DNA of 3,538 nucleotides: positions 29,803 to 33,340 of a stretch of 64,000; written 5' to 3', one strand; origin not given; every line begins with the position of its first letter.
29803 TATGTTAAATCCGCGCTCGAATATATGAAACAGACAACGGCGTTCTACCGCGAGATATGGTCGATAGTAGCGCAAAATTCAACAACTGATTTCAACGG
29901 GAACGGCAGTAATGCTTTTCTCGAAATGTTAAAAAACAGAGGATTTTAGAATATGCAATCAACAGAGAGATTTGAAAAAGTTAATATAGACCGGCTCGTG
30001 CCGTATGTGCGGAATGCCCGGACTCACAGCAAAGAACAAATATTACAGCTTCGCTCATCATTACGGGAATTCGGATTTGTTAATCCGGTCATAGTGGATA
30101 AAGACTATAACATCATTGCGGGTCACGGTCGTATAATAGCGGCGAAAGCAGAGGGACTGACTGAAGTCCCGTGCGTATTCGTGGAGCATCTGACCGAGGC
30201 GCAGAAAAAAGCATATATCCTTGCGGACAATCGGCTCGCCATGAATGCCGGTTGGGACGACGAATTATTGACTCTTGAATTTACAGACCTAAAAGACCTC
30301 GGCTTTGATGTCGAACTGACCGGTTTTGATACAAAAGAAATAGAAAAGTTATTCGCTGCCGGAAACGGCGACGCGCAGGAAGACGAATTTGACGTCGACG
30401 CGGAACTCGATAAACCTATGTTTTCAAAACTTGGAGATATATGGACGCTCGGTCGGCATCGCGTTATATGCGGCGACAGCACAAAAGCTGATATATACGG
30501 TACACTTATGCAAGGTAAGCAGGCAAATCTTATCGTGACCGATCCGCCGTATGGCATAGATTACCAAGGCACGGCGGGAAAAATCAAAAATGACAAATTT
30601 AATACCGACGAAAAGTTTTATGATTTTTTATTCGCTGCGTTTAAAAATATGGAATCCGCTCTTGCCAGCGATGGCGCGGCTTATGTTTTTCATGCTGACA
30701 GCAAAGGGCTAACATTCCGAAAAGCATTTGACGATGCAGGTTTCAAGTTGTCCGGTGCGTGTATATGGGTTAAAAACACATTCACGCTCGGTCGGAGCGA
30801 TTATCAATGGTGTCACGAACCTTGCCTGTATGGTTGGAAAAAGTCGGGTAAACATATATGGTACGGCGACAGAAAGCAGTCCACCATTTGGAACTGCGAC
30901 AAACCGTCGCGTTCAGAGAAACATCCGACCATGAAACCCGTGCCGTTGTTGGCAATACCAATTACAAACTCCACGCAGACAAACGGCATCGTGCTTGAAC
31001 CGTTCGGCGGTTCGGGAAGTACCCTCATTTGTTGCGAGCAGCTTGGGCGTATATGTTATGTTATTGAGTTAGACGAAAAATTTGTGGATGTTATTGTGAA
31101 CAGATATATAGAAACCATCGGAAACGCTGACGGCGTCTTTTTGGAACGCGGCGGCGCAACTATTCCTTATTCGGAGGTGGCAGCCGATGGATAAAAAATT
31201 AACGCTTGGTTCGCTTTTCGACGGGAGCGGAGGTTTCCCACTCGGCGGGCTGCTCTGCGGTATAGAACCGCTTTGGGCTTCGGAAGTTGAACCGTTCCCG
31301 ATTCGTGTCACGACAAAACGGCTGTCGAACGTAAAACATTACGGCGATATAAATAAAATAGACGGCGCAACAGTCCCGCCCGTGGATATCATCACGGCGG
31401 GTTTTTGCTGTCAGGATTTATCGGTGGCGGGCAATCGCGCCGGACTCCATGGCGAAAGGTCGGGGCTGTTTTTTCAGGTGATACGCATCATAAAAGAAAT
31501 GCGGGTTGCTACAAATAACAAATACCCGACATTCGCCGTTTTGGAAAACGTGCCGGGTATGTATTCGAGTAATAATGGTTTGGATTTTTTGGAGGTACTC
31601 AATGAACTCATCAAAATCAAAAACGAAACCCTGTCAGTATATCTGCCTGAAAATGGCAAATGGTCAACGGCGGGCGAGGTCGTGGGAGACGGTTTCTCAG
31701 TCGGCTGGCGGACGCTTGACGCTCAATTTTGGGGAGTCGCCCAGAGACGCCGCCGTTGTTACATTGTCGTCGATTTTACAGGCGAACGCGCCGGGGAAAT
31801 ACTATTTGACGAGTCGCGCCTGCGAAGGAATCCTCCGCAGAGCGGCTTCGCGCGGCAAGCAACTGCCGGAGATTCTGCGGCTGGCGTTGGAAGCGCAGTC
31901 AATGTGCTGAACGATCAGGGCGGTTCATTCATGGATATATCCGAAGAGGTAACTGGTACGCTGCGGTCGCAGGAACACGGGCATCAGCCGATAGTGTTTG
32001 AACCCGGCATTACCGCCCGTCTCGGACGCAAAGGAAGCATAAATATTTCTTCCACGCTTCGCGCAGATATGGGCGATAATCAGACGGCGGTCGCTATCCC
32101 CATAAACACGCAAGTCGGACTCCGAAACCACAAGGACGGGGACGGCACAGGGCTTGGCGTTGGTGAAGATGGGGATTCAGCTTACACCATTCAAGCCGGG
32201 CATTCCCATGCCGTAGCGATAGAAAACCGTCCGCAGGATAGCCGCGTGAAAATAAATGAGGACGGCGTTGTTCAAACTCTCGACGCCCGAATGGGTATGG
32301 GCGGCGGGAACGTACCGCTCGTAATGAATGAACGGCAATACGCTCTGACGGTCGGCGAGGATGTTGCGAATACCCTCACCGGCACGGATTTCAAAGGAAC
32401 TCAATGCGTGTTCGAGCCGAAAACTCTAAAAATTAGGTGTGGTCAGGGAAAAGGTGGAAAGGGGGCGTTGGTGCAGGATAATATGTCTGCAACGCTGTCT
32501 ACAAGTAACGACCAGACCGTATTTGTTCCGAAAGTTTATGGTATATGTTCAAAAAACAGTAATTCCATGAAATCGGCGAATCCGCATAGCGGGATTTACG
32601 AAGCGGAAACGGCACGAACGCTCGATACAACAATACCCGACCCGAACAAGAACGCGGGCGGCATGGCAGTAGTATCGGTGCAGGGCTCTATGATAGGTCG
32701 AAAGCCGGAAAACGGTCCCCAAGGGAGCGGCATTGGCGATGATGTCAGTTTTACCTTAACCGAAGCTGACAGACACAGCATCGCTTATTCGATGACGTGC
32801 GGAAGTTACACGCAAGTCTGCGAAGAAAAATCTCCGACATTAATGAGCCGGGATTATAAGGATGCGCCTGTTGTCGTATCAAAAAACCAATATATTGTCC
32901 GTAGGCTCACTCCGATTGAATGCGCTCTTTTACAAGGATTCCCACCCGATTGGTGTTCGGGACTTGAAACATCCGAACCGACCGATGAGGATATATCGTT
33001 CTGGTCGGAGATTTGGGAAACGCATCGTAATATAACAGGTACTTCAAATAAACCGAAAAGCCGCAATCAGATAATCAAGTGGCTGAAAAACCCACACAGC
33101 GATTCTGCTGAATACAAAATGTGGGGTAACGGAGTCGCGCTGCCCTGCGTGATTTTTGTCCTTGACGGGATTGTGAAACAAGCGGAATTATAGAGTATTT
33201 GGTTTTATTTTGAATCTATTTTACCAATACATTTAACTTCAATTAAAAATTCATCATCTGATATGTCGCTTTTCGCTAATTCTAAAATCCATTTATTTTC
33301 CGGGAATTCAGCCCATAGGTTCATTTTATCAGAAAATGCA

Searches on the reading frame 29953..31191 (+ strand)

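Call 116: search_protein_families(library=pfam, proteins=[window:29953-31191:+], max_evalue=0.0001)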
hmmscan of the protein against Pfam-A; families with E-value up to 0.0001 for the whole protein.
window:29953-31191:+ (413 aa): 2 families
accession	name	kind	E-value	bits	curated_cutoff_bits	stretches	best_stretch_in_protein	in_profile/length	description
PF01555.25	N6_N4_Mtase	-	1.4e-25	91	26.7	1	192-382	2-220/221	DNA methylase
PF02195.25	ParB_N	-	1.2e-08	35.3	26.3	1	7-87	3-87/95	ParB N-terminal domain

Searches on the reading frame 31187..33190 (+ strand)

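Call 116: search_protein_families(library=pfam, proteins=[window:31187-33190:+], max_evalue=0.0001)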
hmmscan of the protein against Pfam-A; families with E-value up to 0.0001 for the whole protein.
window:31187-33190:+ (668 aa): 1 family
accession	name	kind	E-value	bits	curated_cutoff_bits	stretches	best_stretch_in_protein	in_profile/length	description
PF00145.23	DNA_methylase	-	2.6e-39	136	22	1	7-144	3-133/324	C-5 cytosine-specific DNA methylase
